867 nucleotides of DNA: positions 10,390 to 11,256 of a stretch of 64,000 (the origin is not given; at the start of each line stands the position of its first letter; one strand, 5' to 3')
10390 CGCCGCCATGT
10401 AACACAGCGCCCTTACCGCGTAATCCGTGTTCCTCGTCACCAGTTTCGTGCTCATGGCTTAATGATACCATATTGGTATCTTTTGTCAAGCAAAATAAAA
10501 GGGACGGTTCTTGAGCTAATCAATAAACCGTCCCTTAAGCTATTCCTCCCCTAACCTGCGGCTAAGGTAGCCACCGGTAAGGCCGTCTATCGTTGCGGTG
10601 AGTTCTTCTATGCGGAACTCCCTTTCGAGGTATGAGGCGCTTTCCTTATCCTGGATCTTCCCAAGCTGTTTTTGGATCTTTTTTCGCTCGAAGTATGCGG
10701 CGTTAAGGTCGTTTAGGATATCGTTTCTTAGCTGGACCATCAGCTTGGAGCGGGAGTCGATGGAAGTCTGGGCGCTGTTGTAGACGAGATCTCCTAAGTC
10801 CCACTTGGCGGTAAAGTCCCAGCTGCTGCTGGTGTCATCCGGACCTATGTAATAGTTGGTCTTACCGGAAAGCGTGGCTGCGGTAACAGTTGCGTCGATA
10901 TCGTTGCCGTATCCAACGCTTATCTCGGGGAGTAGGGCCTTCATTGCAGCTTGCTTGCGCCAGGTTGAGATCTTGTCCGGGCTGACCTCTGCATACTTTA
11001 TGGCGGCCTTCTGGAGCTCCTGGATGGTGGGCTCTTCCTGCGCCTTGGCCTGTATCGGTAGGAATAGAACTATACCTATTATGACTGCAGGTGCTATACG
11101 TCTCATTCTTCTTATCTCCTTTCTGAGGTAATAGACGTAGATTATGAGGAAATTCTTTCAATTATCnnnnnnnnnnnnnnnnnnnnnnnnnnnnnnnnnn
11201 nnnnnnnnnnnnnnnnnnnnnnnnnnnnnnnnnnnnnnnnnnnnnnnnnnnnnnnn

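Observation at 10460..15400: Low-GC island encoding a 1060-aa secreted GHSLGG alpha/beta-hydrolase and two small secreted proteins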

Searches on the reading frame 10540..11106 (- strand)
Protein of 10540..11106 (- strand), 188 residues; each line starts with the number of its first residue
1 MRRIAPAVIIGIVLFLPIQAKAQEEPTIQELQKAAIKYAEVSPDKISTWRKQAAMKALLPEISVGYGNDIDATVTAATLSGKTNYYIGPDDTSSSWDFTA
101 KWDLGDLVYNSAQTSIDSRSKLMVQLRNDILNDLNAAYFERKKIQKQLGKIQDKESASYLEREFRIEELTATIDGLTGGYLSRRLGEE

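Call 3: search_protein_families(library=pfam, proteins=[window:10540-11106:-], max_evalue=1)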
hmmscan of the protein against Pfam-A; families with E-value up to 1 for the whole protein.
window:10540-11106:- (188 aa): 3 families
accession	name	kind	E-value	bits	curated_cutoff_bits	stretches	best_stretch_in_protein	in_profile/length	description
PF02321.23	OEP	-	0.011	16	22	1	51-158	29-132/187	Outer membrane efflux protein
PF25684.1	Mycobacteriophage_Gp53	-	0.024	14.6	27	1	125-162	21-58/200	Mycobacteriophage Gene 53 protein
PF12681.13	Glyoxalase_2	-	0.055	13.9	30.1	1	101-161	27-89/118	Glyoxalase-like domain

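Call 4: search_protein_families(library=ncbifam, proteins=[window:10540-11106:-], max_evalue=1)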
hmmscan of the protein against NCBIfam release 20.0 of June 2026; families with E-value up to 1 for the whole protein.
window:10540-11106:- (188 aa): 0 families

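Call 20: find_homologous_proteins(query=window:10540-11106:-)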
Query window:10540-11106:- (188 aa): 112 proteins with E <= 0.001 among 239 candidates.
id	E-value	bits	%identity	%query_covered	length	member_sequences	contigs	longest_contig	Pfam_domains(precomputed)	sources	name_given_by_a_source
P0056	1.3e-107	375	91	100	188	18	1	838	-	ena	-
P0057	5.1e-101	354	87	100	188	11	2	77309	-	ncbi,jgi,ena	ncbi:MAG: hypothetical protein WC491_01980 [Candidatus Omnitrophota bacterium]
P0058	2.0e-97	342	84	100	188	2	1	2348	-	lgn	-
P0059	9.5e-94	330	81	100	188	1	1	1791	-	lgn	-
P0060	8.9e-82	291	66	100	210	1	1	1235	-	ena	-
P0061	2.1e-81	290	75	92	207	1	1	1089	-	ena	-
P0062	4.6e-80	285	76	88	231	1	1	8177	-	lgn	-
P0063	1.9e-79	283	64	100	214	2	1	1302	-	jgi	-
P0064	1.1e-78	281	74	89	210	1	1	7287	-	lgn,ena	-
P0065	1.7e-77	277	74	87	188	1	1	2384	-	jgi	-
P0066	1.9e-77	277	75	87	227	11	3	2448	-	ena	-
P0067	2.3e-77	277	74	89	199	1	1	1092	-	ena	-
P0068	7.7e-77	275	64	97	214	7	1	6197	-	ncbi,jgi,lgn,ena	ncbi:MAG: hypothetical protein WC512_03950 [Candidatus Omnitrophota bacterium]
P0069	1.2e-76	274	71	89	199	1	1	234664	-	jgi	-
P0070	1.4e-76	274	72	93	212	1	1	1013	-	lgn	-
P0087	3.2e-70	253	73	87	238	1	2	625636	-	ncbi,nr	ncbi:MAG: hypothetical protein PHO67_03110 [Candidatus Omnitrophica bacterium]|nr:hypothetical prote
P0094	2.9e-69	250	61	96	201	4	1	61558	-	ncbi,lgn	-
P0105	3.4e-64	234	67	86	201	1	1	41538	-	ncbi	ncbi:MAG: hypothetical protein V1933_04490 [Candidatus Omnitrophota bacterium]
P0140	1.4e-37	147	39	97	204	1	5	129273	-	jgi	-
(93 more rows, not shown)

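Call 24: find_encoding_contigs(protein=P0087, flank=10000, max_places=1)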
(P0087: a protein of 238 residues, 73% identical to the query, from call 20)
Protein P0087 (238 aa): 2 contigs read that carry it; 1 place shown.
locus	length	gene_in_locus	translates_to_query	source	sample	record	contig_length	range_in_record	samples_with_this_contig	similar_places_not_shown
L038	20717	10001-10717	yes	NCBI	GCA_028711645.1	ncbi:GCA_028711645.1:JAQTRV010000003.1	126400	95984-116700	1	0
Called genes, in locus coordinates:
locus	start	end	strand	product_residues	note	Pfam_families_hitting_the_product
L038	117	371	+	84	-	PF21699:TM1266-like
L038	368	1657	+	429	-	PF00350:Dynamin_N (faint), PF01926:MMR_HSR1, PF18128:HydF_dimer, PF18133:HydF_tetramer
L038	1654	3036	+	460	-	PF04055:Radical_SAM, PF06968:BATS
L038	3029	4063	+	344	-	PF04055:Radical_SAM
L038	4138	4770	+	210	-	PF21582:CBM30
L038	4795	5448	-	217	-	PF01797:Y1_Tnp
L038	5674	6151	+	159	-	-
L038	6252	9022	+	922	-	PF05990:DUF900 (weak), PF05277:DUF726 (faint)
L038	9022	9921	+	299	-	-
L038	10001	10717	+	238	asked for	-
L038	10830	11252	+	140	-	PF02082:Rrf2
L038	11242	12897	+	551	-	PF03063:Prismane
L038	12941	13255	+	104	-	-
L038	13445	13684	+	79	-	PF04014:MazE_antitoxin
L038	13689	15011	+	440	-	PF02321:OEP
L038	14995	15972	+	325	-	PF25917:BSH_RND (faint), PF25973:BSH_CzcB, PF26002:Beta-barrel_AprE (weak), PF25967:RND-MFP_C (weak), PF25989:YknX_C (weak)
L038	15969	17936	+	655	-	PF00005:ABC_tran, PF02463:SMC_N (faint), PF13304:AAA_21 (faint), PF12704:MacB_PCD, PF02687:FtsX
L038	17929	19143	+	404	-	PF05977:MFS_3, PF07690:MFS_1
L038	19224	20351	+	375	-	PF10082:BBP2_2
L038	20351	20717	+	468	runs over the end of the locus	PF13727:CoA_binding_3, PF02397:Bac_transf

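Call 25: find_encoding_contigs(protein=P0069, flank=10000, max_places=1)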
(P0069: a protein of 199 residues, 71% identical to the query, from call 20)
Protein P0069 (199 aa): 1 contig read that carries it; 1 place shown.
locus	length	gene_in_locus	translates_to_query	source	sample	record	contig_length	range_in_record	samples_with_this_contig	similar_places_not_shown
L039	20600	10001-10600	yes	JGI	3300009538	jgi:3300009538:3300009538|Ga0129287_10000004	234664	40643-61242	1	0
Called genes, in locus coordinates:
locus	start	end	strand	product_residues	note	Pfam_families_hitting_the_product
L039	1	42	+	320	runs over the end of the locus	PF00691:OmpA, PF01476:LysM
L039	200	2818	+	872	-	PF17957:Big_7, PF19077:Big_13 (faint), PF13750:Big_3_3 (faint), PF27332:TP_0781 (faint), PF09136:Glucodextran_B, PF02369:Big_1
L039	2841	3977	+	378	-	-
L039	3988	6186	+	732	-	PF05057:DUF676 (faint), PF07819:PGAP1, PF24096:DUF7379 (weak)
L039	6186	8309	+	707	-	PF13174:TPR_6 (faint), PF13424:TPR_12 (faint)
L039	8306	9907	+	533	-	PF13506:Glyco_transf_21, PF00535:Glycos_transf_2, PF13641:Glyco_tranf_2_3, PF13632:Glyco_trans_2_3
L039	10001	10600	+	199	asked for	-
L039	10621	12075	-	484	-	PF00342:PGI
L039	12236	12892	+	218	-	PF18306:LDcluster4, PF03641:Lysine_decarbox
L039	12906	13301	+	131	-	PF00072:Response_reg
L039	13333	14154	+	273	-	-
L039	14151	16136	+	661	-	PF02743:dCache_1, PF00672:HAMP (faint), PF00512:HisKA, PF02518:HATPase_c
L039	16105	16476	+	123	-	PF00072:Response_reg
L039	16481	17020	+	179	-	-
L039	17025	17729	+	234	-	PF02683:DsbD_TM, PF13386:DsbD_2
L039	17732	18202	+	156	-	PF13174:TPR_6 (faint), PF13424:TPR_12 (faint), PF13431:TPR_17 (weak), PF00515:TPR_1 (weak), PF07719:TPR_2 (weak), PF13181:TPR_8 (weak), PF13414:TPR_11, PF13431:TPR_17 (weak), +4 more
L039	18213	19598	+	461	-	PF04055:Radical_SAM, PF06968:BATS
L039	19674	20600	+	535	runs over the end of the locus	PF03063:Prismane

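Call 26: find_encoding_contigs(protein=P0094, flank=10000, max_places=1)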
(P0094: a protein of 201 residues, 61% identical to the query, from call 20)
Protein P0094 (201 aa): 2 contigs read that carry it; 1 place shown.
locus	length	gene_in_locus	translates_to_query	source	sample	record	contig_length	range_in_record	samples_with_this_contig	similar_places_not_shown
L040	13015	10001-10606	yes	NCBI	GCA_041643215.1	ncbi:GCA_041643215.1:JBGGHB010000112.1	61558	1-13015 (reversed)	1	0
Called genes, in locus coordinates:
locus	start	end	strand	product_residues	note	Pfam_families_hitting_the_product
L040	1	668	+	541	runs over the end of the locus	PF14849:YidC_periplas, PF02096:60KD_IMP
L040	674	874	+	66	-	PF14804:Jag_N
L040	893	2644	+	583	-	PF00890:FAD_binding_2 (faint), PF01134:GIDA, PF12831:FAD_oxidored (weak), PF13932:SAM_GIDA_C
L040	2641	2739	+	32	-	-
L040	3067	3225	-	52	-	-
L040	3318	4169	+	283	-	PF00142:Fer4_NifH, PF01656:CbiA, PF02374:ArsA_ATPase (weak), PF06564:CBP_BcsQ (weak), PF09140:MipZ (weak), PF10609:ParA (weak), PF13614:AAA_31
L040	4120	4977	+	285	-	PF02195:ParB_N, PF17762:HTH_ParB, PF23552:ParB_C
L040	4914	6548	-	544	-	-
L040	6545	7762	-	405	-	PF13231:PMT_2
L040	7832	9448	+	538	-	PF13371:TPR_9 (faint), PF13414:TPR_11 (faint), PF13431:TPR_17 (faint), PF00515:TPR_1 (weak), PF07719:TPR_2 (weak), PF13424:TPR_12 (weak), PF13432:TPR_16 (weak), PF07719:TPR_2 (weak), +5 more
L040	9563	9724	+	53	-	-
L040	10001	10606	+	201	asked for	-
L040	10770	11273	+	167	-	PF00334:NDK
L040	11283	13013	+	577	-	?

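Call 27: find_encoding_contigs(protein=P0140, flank=10000, max_places=1)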
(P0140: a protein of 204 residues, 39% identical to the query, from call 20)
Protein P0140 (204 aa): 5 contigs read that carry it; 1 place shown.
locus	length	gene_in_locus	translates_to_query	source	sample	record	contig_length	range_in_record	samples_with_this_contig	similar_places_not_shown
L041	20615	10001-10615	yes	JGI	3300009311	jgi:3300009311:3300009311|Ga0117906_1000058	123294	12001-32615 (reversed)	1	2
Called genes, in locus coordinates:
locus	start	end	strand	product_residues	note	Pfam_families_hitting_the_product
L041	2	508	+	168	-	PF00881:Nitroreductase, PF14512:TM1586_NiRdase (weak), PF00881:Nitroreductase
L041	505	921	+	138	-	PF01894:YjbQ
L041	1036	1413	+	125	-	PF01643:Acyl-ACP_TE (weak), PF13279:4HBT_2, PF03061:4HBT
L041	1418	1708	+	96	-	-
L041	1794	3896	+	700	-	PF03030:H_PPase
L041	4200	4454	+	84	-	-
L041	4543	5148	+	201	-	-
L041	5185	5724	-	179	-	-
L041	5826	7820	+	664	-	PF00989:PAS (faint), PF08448:PAS_4, PF13426:PAS_9, PF00512:HisKA, PF02518:HATPase_c, PF07238:PilZ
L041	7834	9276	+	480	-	PF03901:Glyco_transf_22, PF13231:PMT_2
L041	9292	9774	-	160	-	-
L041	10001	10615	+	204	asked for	-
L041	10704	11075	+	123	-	PF07238:PilZ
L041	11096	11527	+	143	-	PF13828:DUF4190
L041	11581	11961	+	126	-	PF00072:Response_reg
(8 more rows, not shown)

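Call 28: find_encoding_contigs(protein=P0105, flank=10000, max_places=1)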
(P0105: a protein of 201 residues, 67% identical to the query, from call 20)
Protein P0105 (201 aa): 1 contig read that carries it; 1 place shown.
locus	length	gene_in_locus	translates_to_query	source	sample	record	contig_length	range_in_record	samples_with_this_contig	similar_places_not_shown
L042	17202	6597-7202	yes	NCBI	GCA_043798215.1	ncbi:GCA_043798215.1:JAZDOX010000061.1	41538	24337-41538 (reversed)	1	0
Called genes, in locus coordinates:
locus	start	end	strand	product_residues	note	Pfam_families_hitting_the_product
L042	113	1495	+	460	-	PF00437:T2SSE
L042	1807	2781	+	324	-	PF01384:PHO4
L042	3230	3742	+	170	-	PF14464:Prok-JAB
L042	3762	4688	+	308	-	PF00291:PALP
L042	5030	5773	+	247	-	PF00899:ThiF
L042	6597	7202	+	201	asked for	-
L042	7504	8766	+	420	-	PF28597:T2SSF_N, PF00482:T2SSF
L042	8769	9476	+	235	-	PF07963:N_methyl, PF08334:T2SSG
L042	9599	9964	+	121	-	PF07963:N_methyl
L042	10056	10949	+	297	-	PF07963:N_methyl (weak)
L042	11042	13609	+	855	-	PF07691:PA14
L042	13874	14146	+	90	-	PF01541:GIY-YIG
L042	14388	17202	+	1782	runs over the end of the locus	PF22842:Pel9A-like_beta_helix, PF13229:Beta_helix, PF05048:NosD, PF13229:Beta_helix, PF07691:PA14, PF07691:PA14, PF13385:Laminin_G_3, PF09136:Glucodextran_B, +2 more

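Call 35: search_protein_families(library=pfam, proteins=[L039:2841-3977:+, L039:3988-6186:+, L039:200-2818:+], max_evalue=0.01)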
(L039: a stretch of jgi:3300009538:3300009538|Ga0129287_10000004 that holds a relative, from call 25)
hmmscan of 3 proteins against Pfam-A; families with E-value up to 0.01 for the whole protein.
L039:2841-3977:+ (378 aa): 0 families

L039:3988-6186:+ (732 aa): 6 families
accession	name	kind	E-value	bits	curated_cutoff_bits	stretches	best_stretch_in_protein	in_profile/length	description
PF07819.20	PGAP1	-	4.8e-09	36.7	24.3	1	35-163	6-132/233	PGAP1-like alpha/beta domain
PF24096.1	DUF7379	-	4.4e-06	27.2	33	1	119-167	67-119/191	Domain of unknown function (DUF7379)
PF05057.20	DUF676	-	9.4e-06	25.7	20.3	1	37-173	9-143/217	Putative serine esterase (DUF676)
PF02089.21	Palm_thioest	-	3.5e-05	24.1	26.8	1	35-167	1-117/254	Palmitoyl protein thioesterase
PF02450.21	LCAT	-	0.00043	20.1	21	1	120-165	119-167/392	Lecithin:cholesterol acyltransferase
PF12697.13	Abhydrolase_6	-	0.0012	20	26.3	1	36-164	1-94/217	Alpha/beta hydrolase family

L039:200-2818:+ (872 aa): 6 families
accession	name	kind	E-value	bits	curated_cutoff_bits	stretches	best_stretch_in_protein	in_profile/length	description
PF09136.16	Glucodextran_B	-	6.3e-33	113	27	3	229-308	1-81/83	Glucodextranase, domain B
PF17957.7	Big_7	-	2.3e-20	73.4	24.1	2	32-97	3-70/70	Bacterial Ig domain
PF02369.22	Big_1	-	1.1e-11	45.2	34.9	2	607-682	18-93/93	Bacterial Ig-like domain (group 1)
PF19077.6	Big_13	-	2.5e-08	34.7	27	1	244-307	40-99/102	Bacterial Ig-like domain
PF13750.12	Big_3_3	-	3.4e-07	30.5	27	1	79-208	3-131/157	Bacterial Ig-like domain (group 3)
PF17131.11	LolA_like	-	6.2e-05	23.2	30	1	773-872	84-178/184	Outer membrane lipoprotein-sorting protein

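Call 59: search_protein_families(library=padloc, proteins=[window:10540-11106:-], max_evalue=0.1)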
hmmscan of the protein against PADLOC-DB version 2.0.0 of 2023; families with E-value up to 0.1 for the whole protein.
window:10540-11106:- (188 aa): 0 families

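Call 96: search_solved_structures(query=A5, max_evalue=1, show_alignments=1)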
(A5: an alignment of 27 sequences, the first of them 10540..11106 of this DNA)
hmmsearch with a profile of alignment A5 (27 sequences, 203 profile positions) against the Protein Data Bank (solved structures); distinct sequences matched with E-value up to 1: 1.
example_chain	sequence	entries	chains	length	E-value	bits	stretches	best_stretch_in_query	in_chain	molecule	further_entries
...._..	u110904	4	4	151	0.82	12.2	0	136-189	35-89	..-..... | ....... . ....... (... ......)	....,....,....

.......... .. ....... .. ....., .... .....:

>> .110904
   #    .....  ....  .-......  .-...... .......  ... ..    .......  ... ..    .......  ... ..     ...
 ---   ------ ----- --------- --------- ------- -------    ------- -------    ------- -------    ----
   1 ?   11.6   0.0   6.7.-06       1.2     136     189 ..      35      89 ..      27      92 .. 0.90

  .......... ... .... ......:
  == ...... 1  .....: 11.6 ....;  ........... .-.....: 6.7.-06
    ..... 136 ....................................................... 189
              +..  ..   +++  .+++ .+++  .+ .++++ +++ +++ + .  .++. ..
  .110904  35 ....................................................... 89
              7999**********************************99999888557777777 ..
